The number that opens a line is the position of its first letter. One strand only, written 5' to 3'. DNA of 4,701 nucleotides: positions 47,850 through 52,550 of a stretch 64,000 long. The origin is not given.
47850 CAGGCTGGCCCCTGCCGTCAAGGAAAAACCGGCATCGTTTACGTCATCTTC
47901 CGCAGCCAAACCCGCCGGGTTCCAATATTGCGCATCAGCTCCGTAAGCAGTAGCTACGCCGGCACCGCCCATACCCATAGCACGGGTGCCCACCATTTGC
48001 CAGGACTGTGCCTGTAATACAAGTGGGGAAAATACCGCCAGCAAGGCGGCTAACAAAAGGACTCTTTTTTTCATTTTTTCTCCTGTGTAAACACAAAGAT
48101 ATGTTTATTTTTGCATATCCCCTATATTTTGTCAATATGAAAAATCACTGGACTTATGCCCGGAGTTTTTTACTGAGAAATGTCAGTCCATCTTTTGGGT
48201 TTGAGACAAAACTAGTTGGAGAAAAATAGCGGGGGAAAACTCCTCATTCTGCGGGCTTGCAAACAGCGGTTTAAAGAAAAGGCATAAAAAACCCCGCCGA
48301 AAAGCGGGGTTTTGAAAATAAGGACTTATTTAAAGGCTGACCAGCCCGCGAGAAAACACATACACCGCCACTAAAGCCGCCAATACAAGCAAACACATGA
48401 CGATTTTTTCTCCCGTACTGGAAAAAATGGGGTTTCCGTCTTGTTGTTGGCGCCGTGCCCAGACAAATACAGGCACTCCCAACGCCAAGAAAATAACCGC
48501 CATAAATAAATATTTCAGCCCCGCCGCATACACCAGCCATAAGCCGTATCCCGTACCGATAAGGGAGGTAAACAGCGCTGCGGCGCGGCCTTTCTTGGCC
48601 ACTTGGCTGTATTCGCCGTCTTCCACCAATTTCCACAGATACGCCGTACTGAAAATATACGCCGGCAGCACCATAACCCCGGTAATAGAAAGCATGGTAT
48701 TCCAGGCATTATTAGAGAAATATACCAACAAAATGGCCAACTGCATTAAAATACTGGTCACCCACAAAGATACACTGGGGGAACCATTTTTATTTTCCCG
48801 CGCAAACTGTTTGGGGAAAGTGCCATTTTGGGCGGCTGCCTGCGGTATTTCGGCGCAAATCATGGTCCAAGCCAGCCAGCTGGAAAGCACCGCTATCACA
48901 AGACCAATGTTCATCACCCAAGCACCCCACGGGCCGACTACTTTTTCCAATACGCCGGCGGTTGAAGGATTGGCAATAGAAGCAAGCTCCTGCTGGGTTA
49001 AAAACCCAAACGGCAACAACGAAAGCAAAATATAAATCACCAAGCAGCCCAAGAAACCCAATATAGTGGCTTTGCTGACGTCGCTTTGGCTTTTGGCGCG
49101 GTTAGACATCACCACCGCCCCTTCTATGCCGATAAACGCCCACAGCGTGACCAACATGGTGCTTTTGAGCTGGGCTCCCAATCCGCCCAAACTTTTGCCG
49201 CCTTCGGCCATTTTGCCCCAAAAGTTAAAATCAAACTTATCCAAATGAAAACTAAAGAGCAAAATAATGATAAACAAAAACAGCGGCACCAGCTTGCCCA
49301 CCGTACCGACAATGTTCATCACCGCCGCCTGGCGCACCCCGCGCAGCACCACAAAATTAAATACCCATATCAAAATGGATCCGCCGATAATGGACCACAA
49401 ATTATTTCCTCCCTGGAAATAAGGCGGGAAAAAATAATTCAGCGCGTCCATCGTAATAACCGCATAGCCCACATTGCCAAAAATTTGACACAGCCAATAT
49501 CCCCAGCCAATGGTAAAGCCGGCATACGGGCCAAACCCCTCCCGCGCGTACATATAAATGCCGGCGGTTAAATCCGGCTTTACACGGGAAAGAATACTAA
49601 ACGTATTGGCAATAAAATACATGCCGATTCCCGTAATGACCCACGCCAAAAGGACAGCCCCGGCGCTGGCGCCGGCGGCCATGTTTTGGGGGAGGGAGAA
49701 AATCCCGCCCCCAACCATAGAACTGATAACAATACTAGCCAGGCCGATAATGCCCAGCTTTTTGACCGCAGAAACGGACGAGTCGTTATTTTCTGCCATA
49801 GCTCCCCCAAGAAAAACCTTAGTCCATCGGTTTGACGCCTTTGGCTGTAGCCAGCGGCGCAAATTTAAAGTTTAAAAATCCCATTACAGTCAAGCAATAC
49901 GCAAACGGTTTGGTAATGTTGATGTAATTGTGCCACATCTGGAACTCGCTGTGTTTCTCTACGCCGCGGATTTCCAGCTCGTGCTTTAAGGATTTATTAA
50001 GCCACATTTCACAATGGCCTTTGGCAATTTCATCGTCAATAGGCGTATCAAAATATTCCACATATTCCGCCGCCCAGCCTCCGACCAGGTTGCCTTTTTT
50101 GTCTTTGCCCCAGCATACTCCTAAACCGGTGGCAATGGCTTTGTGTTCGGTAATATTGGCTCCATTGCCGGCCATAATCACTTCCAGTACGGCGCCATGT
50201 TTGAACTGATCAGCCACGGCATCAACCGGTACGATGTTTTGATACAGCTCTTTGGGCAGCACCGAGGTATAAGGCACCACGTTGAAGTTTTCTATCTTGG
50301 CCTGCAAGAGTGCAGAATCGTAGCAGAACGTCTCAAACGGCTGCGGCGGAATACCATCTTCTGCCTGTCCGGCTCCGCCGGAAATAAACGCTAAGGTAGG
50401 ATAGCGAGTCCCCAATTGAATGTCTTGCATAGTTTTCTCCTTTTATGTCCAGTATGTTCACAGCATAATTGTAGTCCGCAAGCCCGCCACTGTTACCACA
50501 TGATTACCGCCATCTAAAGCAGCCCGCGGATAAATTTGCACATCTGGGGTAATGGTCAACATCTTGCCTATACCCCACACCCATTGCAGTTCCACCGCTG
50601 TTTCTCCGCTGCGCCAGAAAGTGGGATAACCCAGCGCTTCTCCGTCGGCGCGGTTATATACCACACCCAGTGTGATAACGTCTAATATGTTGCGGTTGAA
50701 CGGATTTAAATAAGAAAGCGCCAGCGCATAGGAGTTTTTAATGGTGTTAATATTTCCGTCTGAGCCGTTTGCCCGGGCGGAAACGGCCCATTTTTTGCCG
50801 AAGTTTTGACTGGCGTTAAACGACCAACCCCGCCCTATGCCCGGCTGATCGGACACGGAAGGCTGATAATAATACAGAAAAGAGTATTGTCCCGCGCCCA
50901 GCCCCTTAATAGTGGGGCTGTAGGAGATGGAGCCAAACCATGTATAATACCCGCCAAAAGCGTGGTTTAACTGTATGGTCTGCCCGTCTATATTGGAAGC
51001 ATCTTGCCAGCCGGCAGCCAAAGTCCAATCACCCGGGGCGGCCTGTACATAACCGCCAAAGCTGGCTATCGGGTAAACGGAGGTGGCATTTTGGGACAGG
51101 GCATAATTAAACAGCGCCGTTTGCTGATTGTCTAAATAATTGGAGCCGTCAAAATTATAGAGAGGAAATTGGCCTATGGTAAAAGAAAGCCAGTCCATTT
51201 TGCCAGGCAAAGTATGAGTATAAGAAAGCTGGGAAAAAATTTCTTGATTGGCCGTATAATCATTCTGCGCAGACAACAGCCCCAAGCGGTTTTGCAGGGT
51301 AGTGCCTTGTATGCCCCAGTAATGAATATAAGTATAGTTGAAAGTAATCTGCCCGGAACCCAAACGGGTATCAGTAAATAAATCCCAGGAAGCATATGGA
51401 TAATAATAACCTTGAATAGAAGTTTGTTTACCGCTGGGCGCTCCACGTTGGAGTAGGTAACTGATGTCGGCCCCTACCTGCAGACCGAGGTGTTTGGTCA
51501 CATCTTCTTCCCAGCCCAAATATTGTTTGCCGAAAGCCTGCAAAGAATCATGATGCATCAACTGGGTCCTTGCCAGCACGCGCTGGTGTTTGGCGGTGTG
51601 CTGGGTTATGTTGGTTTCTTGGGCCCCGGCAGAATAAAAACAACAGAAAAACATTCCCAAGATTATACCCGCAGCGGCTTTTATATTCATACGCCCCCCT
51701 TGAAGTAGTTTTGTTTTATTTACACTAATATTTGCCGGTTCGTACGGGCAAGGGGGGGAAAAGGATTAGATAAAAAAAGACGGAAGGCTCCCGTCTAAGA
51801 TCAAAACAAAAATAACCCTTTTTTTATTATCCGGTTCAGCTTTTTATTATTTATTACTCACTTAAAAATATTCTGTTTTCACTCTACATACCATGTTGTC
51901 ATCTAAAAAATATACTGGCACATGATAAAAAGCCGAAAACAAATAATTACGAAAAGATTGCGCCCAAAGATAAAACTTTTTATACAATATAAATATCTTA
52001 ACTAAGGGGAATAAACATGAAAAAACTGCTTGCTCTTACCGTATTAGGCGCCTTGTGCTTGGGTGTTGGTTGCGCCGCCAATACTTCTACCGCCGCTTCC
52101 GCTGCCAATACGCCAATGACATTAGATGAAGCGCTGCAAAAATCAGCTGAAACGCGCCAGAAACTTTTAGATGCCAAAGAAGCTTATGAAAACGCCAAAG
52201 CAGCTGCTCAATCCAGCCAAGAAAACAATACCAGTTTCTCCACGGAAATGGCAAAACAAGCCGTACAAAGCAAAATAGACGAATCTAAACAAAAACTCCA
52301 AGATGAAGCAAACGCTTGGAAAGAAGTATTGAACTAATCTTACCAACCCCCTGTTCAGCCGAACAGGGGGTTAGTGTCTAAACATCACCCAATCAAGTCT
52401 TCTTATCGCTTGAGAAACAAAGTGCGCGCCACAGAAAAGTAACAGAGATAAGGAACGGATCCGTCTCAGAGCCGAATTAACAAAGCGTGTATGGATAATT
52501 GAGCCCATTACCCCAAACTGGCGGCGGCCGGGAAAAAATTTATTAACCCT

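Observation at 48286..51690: Complete Chlamydia-type aaxABC arginine/agmatine exchange operon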

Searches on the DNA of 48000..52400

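Call 20: search_rna_families(source=window, start=48000, end=52400, threshold=evalue, max_evalue=1)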
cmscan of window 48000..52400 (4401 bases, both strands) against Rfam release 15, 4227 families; matches with E-value up to 1: 8.
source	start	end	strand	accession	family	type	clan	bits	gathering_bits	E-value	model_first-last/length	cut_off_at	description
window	48279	48313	+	RF02064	STnc370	Gene; sRNA;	-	29.5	54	0.49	30-64/71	no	Enterobacterial sRNA STnc370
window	48284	48379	-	RF00513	Trp_leader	Cis-reg; leader;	-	27.3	41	0.016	1-100/100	no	Tryptophan operon leader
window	48273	48346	-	RF01770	rimP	Cis-reg; leader;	-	26.9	47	0.25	1-102/102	no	Gammaprotebacteria rimP leader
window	48276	48370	-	RF01772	rnk_pseudo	Cis-reg; leader;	-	25.6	55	0.29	1-108/108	no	Pseudomonas rnk leader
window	52297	52365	+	RF02306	TtnuCD32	Gene; snRNA; snoRNA; CD-box;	-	21.5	100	0.86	1-98/98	no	Tetrahymena snoRNA TtnuCD32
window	48283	48426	-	RF00022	GcvB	Gene;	-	20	42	0.27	1-204/204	no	GcvB RNA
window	48269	48319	-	RF02606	AbsR28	Gene; sRNA;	-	18.8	50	0.64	1-180/180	no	Acinetobacter sRNA 28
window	48288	48318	-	RF00195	RsmY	Gene; sRNA;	CL00106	17.8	57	0.35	93-121/121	no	RsmY RNA family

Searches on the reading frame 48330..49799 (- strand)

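Call 3: search_protein_families(library=pfam, proteins=[window:48330-49799:-])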
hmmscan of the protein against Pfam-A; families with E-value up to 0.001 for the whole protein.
window:48330-49799:- (489 aa): 4 families
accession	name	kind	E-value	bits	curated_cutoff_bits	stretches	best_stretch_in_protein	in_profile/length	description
PF13520.12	AA_permease_2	-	1.1e-59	202.9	27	1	15-438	1-404/427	Amino acid permease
PF00324.27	AA_permease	-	2.1e-32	112.9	24.6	1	21-439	3-425/470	Amino acid permease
PF07907.16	YibE_F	-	9.1e-05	22.5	27.2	1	122-229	37-138/241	YibE/F-like protein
PF03845.19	Spore_permease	-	0.00022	20.6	23.4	1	20-275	7-242/321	Spore germination protein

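Call 4: search_protein_families(library=ncbifam, proteins=[window:48330-49799:-])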
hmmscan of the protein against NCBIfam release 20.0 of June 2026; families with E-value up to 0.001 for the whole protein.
window:48330-49799:- (489 aa): 20 families
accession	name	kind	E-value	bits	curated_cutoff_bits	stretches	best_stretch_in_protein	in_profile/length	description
TIGR00905.1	2A0302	subfamily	2.4e-175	583.9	409.05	1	12-488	6-472/473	basic amino acid/polyamine antiporter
TIGR03810.1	arg_ornith_anti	equivalog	1.3e-159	531.8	591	1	13-488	1-467/468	arginine-ornithine antiporter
NF040512.1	histam_anti_2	exception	4.2e-143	477.5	725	1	13-481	3-475/477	histidine-histamine antiporter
NF007929.0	PRK10644.1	equivalog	4.4e-49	167.4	574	1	8-448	3-427/445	arginine/agmatine antiporter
TIGR04298.1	his_histam_anti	equivalog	5.3e-37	128.1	750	1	14-447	1-426/429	histidine-histamine antiporter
NF007938.0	PRK10655.1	equivalog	3.6e-33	115.4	409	1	12-447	5-426/438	putrescine-ornithine antiporter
NF007754.0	PRK10435.1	equivalog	5.3e-31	108.1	585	1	10-452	2-428/443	cadaverine/lysine antiporter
TIGR00909.1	2A0306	subfamily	2.8e-29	102.3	556.8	1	13-441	3-422/429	amino acid transporter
TIGR04299.1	antiport_PotE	equivalog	8e-22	78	560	1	13-441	4-418/430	putrescine-ornithine antiporter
NF053761.1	BrChAATpBcaP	equivalog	1.1e-17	64.3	690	1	7-446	16-449/460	branched-chain amino acid transporter BcaP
NF008245.0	PRK11021.1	equivalog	7.4e-16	58.2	284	1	13-437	6-400/419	L-methionine/branched-chain amino acid transporter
TIGR01773.1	GABAperm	equivalog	2.4e-14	53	678.1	1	20-382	19-376/452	GABA permease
TIGR00913.1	2A0310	subfamily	1.1e-11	44.2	578.7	1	23-381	12-380/480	amino acid permease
NF008484.0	PRK11387.1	equivalog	1.6e-11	43.9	716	1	23-445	24-445/471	S-methylmethionine permease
NF008094.0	PRK10836.1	subfamily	8.4e-10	38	735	1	15-373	17-377/489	amino acid permease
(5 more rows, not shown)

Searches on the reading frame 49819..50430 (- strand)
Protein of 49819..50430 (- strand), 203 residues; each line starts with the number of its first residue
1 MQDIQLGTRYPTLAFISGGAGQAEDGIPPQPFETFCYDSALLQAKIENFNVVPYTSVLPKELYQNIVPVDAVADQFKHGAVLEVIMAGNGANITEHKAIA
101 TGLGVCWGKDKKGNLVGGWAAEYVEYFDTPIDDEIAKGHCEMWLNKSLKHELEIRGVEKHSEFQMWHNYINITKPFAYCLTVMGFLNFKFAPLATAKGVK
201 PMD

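Call 3: search_protein_families(library=pfam, proteins=[window:49819-50430:-])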
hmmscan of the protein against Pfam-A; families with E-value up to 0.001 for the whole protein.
window:49819-50430:- (203 aa): 1 family
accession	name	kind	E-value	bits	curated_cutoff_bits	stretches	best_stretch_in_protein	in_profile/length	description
PF01862.21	PvlArgDC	-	1.6e-23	83.8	22.7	1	11-150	2-128/161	Pyruvoyl-dependent arginine decarboxylase (PvlArgDC)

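Call 4: search_protein_families(library=ncbifam, proteins=[window:49819-50430:-])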
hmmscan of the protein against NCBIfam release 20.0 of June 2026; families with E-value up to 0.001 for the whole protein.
window:49819-50430:- (203 aa): 2 families
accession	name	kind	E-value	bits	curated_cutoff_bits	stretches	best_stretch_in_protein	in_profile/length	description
TIGR00286.1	TIGR00286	equivalog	5.1e-07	29.5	106.95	1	34-128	19-103/152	pyruvoyl-dependent arginine decarboxylase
NF009064.0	PRK12398.1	equivalog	1.8e-06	28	207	1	36-130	25-113/165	pyruvoyl-dependent arginine decarboxylase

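Call 6: find_homologous_proteins(query=window:49819-50430:-)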
Query window:49819-50430:- (203 aa): 646 proteins with E <= 0.001 among 701 candidates; the best 120 are listed.
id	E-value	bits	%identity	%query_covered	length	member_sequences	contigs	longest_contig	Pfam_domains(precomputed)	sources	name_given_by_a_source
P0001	5.0e-120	417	86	100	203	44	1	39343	PF01862.22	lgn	-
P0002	9.8e-120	416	86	100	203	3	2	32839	PF01862.22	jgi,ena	-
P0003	3.0e-118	411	86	100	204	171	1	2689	PF01862.22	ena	-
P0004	1.4e-117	409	86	100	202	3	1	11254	PF01862.22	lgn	-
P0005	4.1e-116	404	85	99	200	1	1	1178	PF01862.22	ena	-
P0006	3.3e-113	394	87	94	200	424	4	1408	PF01862.22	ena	-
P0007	6.9e-113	393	88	93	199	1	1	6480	PF01862.22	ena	-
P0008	7.8e-113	393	86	94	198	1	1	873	PF01862.22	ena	-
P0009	9.9e-112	390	83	97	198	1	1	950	PF01862.22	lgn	-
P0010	1.3e-111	389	83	97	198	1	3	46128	PF01862.22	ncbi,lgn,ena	-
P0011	1.5e-111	389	83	97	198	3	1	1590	PF01862.22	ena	-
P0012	1.7e-111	389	83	97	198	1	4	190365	PF01862.22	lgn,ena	-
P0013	1.8e-111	389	83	97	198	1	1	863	PF01862.22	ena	-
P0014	2.4e-111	388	83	97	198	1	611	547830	PF01862.22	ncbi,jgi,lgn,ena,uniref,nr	ncbi:pyruvoyl-dependent arginine decarboxylase [Candidatus Avelusimicrobium faecicola]|uniref:pyruvo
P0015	2.6e-111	388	83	97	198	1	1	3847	PF01862.22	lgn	-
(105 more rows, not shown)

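Call 12: search_solved_structures(query=window:49819-50430:-, show_alignments=2)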
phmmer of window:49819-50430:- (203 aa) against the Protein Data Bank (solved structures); distinct sequences matched with E-value up to 0.001: 0.

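Call 24: search_protein_representatives(protein=window:49819-50430:-)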
Query: 203 residues. Proteins with E-value up to 0.001 (for the whole library): 143; up to 1e-10: 84; up to 1e-30: 28. The best 143 are listed.
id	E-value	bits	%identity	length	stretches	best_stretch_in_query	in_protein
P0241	1.2e-79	283.2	80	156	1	41-193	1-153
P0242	7.2e-66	238.2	75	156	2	7-86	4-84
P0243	5.2e-64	232.1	80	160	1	7-131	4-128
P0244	1.0e-62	227.9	54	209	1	5-193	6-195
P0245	2.1e-55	203.9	83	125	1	7-117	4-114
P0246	2.9e-51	190.4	86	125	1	10-108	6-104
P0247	4.4e-51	189.9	72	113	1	86-195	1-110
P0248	7.0e-51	189.2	53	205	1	2-195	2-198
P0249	2.8e-50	187.2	83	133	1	6-108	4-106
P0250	2.3e-47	177.7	82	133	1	5-100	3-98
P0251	4.4e-47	176.8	81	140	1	6-105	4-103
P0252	1.3e-40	155.6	45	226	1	6-192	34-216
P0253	4.4e-40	153.9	83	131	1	5-87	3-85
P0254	1.1e-39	152.6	84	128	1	7-89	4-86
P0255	5.8e-39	150.3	51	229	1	5-193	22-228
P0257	2.2e-36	141.9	44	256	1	6-192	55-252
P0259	5.2e-36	140.6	42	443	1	4-192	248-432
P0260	5.6e-36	140.5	42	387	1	7-200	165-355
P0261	6.1e-35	137.1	43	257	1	4-191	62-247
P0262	1.5e-34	135.9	42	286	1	6-191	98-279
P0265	8.2e-33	130.2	43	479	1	8-191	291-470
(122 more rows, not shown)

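Call 25: list_cluster_members(proteins=[P0244, P0248, P0252, P0255, P0257, P0259, P0260, P0261, P0262, P0265])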
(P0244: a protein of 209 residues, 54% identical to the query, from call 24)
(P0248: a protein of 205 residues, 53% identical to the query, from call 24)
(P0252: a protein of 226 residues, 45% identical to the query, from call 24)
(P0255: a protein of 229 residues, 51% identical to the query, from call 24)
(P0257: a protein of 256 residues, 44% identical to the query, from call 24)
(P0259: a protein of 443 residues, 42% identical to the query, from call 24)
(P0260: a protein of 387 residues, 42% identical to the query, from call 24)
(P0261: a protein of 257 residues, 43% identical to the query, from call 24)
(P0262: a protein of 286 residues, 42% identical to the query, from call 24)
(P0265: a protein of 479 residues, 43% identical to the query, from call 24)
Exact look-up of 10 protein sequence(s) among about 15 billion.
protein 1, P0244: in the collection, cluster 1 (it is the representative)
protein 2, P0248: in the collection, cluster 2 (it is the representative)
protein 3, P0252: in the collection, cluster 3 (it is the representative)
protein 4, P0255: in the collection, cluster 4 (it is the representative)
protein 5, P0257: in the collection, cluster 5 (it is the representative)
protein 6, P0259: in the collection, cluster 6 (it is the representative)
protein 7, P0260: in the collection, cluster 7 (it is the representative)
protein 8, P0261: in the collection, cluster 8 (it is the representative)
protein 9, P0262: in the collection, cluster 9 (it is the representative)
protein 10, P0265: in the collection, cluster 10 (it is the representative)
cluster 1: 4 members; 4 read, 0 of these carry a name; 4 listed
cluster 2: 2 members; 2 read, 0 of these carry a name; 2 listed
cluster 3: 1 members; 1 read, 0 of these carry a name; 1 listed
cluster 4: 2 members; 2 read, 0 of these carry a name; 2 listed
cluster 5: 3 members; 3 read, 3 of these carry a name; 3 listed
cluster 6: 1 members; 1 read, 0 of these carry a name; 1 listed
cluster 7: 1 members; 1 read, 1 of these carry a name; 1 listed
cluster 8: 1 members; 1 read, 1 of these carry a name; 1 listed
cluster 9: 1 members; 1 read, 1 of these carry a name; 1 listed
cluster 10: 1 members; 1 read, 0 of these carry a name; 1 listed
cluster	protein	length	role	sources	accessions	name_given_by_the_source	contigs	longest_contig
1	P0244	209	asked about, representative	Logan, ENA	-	-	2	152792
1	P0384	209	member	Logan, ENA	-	-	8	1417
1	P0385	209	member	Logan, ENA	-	-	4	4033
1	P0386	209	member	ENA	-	-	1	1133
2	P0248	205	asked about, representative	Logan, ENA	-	-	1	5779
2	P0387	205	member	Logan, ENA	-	-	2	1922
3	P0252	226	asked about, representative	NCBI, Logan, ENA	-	-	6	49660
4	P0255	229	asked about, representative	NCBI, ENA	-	-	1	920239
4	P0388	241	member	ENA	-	-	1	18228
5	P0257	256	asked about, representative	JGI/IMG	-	pyruvoyl-dependent arginine decarboxylase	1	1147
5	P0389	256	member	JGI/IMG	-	arginine decarboxylase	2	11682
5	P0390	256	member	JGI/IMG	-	arginine decarboxylase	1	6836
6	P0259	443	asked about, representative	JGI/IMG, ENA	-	-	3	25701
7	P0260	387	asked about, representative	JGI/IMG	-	arginine decarboxylase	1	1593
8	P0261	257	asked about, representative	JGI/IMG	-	arginine decarboxylase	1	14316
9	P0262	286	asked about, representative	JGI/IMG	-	arginine decarboxylase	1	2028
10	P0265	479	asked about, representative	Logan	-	-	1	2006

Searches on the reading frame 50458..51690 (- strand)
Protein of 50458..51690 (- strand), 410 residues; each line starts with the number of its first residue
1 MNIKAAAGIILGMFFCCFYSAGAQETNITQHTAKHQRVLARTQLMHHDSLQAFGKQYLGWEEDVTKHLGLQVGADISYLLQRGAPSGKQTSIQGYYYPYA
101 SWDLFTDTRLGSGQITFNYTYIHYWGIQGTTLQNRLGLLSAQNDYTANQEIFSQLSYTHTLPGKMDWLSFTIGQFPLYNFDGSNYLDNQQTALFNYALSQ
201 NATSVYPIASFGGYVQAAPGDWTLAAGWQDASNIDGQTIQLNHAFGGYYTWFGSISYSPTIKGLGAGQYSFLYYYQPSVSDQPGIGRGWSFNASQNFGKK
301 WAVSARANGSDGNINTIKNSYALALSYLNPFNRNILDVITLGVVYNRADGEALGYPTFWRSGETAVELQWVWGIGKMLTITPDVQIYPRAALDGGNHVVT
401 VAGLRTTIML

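Call 3: search_protein_families(library=pfam, proteins=[window:50458-51690:-])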
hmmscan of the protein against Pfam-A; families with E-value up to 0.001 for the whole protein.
window:50458-51690:- (410 aa): 1 family
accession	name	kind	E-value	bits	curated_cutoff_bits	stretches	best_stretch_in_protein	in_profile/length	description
PF04966.18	OprB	-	4e-11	43.4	22.9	1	153-408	68-370/372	Carbohydrate-selective porin, OprB family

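Call 4: search_protein_families(library=ncbifam, proteins=[window:50458-51690:-])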
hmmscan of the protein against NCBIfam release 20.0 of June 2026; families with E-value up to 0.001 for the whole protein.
window:50458-51690:- (410 aa): 1 family
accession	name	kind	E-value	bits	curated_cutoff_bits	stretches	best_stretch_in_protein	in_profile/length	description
NF051888.1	porinAaxAChlmd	equivalog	1.5e-68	231.8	600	1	87-408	120-438/440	porin AaxA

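Call 10: find_homologous_proteins(query=window:50458-51690:-)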
Query window:50458-51690:- (410 aa): 496 proteins with E <= 0.001 among 5081 candidates; the best 120 are listed.
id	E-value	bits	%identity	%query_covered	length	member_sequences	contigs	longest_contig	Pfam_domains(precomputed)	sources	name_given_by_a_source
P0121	5.6e-253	858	91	100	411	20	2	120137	PF04966.19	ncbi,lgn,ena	-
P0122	2.8e-201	687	73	100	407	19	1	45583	PF04966.19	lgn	-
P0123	1.3e-192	659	74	93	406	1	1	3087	PF04966.19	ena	-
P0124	2.1e-185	635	68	100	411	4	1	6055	PF04966.19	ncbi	-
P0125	4.0e-182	624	68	98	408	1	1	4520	PF04966.19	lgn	-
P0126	2.2e-181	622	67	100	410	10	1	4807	PF04966.19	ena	-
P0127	7.1e-180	617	67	100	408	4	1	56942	PF04966.19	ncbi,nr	ncbi:MAG: carbohydrate porin [Elusimicrobiaceae bacterium]|nr:carbohydrate porin [Elusimicrobiaceae 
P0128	1.2e-175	603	67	96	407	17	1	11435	PF04966.19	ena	-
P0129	1.5e-174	599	65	97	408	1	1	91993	PF04966.19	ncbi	-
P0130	2.4e-174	599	66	98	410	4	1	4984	PF04966.19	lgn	-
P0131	1.3e-173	596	64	100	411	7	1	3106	PF04966.19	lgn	-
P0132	1.9e-173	596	65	98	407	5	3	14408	PF04966.19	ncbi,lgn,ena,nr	ncbi:MAG: carbohydrate porin [Elusimicrobiaceae bacterium]|nr:carbohydrate porin [Elusimicrobiaceae 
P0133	5.5e-171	588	64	98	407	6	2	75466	PF04966.19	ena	-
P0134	1.9e-169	582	63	96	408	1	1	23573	PF04966.19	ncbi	-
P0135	3.2e-166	572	64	96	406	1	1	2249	PF04966.19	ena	-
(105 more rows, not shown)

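Call 63: predict_structure(alignment_id=A3)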
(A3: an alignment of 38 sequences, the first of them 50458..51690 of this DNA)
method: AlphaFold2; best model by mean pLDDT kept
length: 410 residues; sequences in the alignment: 38
mean_pLDDT: 77.3   pTM: 0.76
mean pLDDT of the five models: 77.3, 76.9, 76.8, 74.8, 72.6
residues with pLDDT >= 90: 41; 70-90: 281; 50-70: 44; < 50: 44
segments of 3 or more residues with pLDDT < 50: 16-43, 183-193
pLDDT, mean of each block of 10 residues (from residue 1): 65 48 29 42 49 68 78 84 84 87 86 87 87 86 79 86 87 83 42 49 66 89 90 78 78 89 84 89 85 85 86 79 87 83 88 85 88 82 88 78 84
secondary structure, 60 per line:
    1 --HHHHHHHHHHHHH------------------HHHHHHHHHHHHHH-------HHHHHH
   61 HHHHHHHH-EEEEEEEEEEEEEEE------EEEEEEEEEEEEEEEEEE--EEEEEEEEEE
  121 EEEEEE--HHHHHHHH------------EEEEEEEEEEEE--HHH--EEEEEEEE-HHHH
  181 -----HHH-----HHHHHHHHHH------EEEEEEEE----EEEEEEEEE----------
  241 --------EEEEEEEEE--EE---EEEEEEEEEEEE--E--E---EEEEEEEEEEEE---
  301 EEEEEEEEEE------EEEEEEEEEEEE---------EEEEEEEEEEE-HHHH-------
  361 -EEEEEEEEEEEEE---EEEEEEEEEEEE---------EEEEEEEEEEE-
elements in order: H3-15 H34-47 H55-68 E70-84 E91-108 E111-126 H129-136 E149-160 E168-175 H177-180 H194-203 E210-217 E222-230 E249-257 E265-276 E286-297 E301-310 E317-328 E338-348 H350-353 E362-374 E378-389 E399-409

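Call 66: fold_search(model_id=the predicted structure, library=pdb)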
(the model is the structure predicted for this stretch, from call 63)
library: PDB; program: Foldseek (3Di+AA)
matches with E <= 10: 960; with E <= 0.001: 260
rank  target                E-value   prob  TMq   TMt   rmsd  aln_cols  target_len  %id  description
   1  4gey                  8.5e-19  1.00  0.70  0.69   5.2       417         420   15  High pH structure of Pseudomonas putida OprB (released 2012-10-24)
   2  4gf4                  7.2e-12  1.00  0.55  0.73   6.2       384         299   14  Low pH structure of Pseudomonas putida OprB (released 2012-10-24)
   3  6ehb_B                7.5e-10  1.00  0.49  0.61   7.3       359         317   11  OmpU, an outer membrane protein, of Vibrio cholerae (released 2018-04-25)
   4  7prn                  9.4e-10  1.00  0.46  0.62   8.2       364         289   11  E1M, D97A, E99A MUTANT OF RH. BLASTICA PORIN (released 1998-08-12)
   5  8byt_A                1.2e-09  1.00  0.50  0.64   7.0       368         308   10  Outer membrane attachment porin OmpM1 from Veillonella parvula, C3 symmetry (released 2023-11-08)
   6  6ehb_C                1.7e-09  1.00  0.49  0.60   7.4       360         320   10  OmpU, an outer membrane protein, of Vibrio cholerae (released 2018-04-25)
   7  8prn                  1.7e-09  1.00  0.46  0.63   7.8       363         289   11  E1M, K50A, R52A, D97A, E99A MUTANT OF RH. BLASTICA PORIN (released 1998-08-12)
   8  6ehb_A                2.0e-09  1.00  0.49  0.61   7.5       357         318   11  OmpU, an outer membrane protein, of Vibrio cholerae (released 2018-04-25)
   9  6prn                  2.2e-09  1.00  0.47  0.64   7.8       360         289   12  E1M, K50A, R52A MUTANT OF RH. BLASTICA PORIN (released 1998-08-12)
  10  8bym_A                2.5e-09  1.00  0.51  0.62   8.2       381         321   10  Outer membrane attachment porin OmpM1 from Veillonella parvula (released 2023-11-08)
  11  4fsp                  3.1e-09  1.00  0.47  0.52  10.3       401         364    9  Crystal Structure of Pseudomonas aeruginosa OccK11 (OpdR) (released 2013-07-24)
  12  3jty_A                4.0e-09  1.00  0.48  0.50   7.8       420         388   14  Crystal structure of a BenF-like porin from Pseudomonas fluorescens Pf-5 (released 2009-10-20)
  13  8rqp                  4.3e-09  1.00  0.45  0.41  11.3       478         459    9  In meso structure of the alginate exporter, AlgE, from Pseudomonas aeruginosa in 7.10 monoacylglycerol (released 2024-04-03)
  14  8bys_A                4.5e-09  1.00  0.50  0.61   7.9       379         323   11  Outer membrane attachment porin OmpM1 from Veillonella parvula, native (released 2023-11-08)
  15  1opf_A                4.7e-09  1.00  0.51  0.60   5.8       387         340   10  THE STRUCTURE OF OMPF PORIN IN A TETRAGONAL CRYSTAL FORM (released 1995-02-07)
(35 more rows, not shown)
